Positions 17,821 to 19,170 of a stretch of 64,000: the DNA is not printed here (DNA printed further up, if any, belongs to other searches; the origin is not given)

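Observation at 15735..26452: Start-stop overlaps throughout the structural operon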

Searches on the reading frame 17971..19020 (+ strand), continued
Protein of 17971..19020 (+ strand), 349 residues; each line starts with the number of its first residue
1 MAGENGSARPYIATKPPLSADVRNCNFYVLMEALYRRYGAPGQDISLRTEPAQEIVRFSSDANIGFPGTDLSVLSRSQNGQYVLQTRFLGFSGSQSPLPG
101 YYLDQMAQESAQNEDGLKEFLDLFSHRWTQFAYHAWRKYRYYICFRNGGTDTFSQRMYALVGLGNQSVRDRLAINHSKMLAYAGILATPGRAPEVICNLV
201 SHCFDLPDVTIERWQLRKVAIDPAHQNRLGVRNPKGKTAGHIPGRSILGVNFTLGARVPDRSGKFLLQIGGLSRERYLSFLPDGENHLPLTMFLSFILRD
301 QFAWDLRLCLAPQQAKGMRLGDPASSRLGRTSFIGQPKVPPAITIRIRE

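Call 48: get_annotated_region(hit=H38, flank=400)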
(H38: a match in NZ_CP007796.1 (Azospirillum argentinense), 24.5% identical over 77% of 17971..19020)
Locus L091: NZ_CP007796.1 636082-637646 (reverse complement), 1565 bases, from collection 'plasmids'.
description: Azospirillum argentinense strain Az39 plasmid AbAZ39_p3, complete sequence
organism: Azospirillum argentinense (NCBI taxid 2970906)
taxonomy: Bacteria; Pseudomonadota; Alphaproteobacteria; Rhodospirillales; Azospirillaceae; Azospirillum; Azospirillum argentinense
host: -; source: Triticum aestivum L.,Root,wheat rhizosphere; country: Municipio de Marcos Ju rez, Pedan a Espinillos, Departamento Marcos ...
typing (MOB-suite, as given by PLSDB): non-mobilizable
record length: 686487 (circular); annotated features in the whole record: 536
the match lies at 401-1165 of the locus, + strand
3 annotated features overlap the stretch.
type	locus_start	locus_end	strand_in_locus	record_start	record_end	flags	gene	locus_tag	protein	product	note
CDS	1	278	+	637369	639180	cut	tssF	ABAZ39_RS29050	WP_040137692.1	type VI secretion system baseplate subunit TssF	GO:0033103 - protein secretion by the type VI secretion system [Evidence IEA]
CDS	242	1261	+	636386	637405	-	tssG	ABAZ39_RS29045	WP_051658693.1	type VI secretion system baseplate subunit TssG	GO:0033103 - protein secretion by the type VI secretion system [Evidence IEA]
CDS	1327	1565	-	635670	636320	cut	-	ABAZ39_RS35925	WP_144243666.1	hypothetical protein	-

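Call 49: get_annotated_region(hit=H40, flank=400)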
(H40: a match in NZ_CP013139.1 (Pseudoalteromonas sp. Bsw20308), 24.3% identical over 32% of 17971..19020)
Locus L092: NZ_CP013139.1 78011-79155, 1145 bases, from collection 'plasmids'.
description: Pseudoalteromonas sp. Bsw20308 plasmid pPBSW1, complete sequence
organism: Pseudoalteromonas sp. Bsw20308 (NCBI taxid 283699)
taxonomy: Bacteria; Pseudomonadota; Gammaproteobacteria; Alteromonadales; Pseudoalteromonadaceae; Pseudoalteromonas; Pseudoalteromonas sp. Bsw20308
host: -; source: seawater; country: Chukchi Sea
typing (MOB-suite, as given by PLSDB): non-mobilizable
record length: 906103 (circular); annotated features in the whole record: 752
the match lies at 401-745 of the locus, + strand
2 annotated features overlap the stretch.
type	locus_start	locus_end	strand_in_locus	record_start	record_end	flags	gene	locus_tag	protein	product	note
CDS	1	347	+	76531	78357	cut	tssF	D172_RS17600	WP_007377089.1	type VI secretion system baseplate subunit TssF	GO:0033103 - protein secretion by the type VI secretion system [Evidence IEA]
CDS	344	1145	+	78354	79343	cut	tssG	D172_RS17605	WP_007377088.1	type VI secretion system baseplate subunit TssG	GO:0033103 - protein secretion by the type VI secretion system [Evidence IEA]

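Call 50: get_annotated_region(hit=H20, flank=400)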
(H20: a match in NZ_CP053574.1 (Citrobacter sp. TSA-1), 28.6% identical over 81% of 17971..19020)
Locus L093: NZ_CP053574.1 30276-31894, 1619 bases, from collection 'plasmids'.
description: Citrobacter sp. TSA-1 plasmid unnamed1, complete sequence
organism: Citrobacter sp. TSA-1 (NCBI taxid 184912)
taxonomy: Bacteria; Pseudomonadota; Gammaproteobacteria; Enterobacterales; Enterobacteriaceae; Citrobacter; Citrobacter sp. TSA-1
host: -; source: cell culture,laboratory stock; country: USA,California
typing (MOB-suite, as given by PLSDB): non-mobilizable; replicon IncFIB,IncFII; mating-pair formation MPF_F
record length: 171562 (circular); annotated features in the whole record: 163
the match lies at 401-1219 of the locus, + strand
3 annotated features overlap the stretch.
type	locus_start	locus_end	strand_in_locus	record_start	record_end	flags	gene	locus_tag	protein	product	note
CDS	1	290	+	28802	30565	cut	tssF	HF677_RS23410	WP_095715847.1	type VI secretion system baseplate subunit TssF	GO:0033103 - protein secretion by the type VI secretion system [Evidence IEA]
CDS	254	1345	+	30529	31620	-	tssG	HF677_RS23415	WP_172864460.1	type VI secretion system baseplate subunit TssG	GO:0033103 - protein secretion by the type VI secretion system [Evidence IEA]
CDS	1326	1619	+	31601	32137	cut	tssJ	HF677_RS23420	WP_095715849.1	type VI secretion system lipoprotein TssJ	GO:0033103 - protein secretion by the type VI secretion system [Evidence IEA]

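Call 51: get_annotated_region(hit=H15, flank=400)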
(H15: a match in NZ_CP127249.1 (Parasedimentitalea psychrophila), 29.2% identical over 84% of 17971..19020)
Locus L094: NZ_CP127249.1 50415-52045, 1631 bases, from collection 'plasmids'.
description: Parasedimentitalea psychrophila strain QS115 plasmid pQS-2, complete sequence
organism: Parasedimentitalea psychrophila (NCBI taxid 2997337)
taxonomy: Bacteria; Pseudomonadota; Alphaproteobacteria; Rhodobacterales; Paracoccaceae; Parasedimentitalea; Parasedimentitalea psychrophila
host: -; source: single cell, bacteria; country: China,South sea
typing (MOB-suite, as given by PLSDB): non-mobilizable; replicon rep_cluster_377
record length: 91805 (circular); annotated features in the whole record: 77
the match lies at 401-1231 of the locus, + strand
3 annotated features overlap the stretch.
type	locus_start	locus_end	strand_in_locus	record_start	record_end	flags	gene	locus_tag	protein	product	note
CDS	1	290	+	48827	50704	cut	tssF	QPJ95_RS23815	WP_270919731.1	type VI secretion system baseplate subunit TssF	GO:0033103 - protein secretion by the type VI secretion system [Evidence IEA]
CDS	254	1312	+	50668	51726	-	tssG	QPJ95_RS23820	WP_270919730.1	type VI secretion system baseplate subunit TssG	GO:0033103 - protein secretion by the type VI secretion system [Evidence IEA]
CDS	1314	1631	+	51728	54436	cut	tssH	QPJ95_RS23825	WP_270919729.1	type VI secretion system ATPase TssH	GO:0033103 - protein secretion by the type VI secretion system [Evidence IEA]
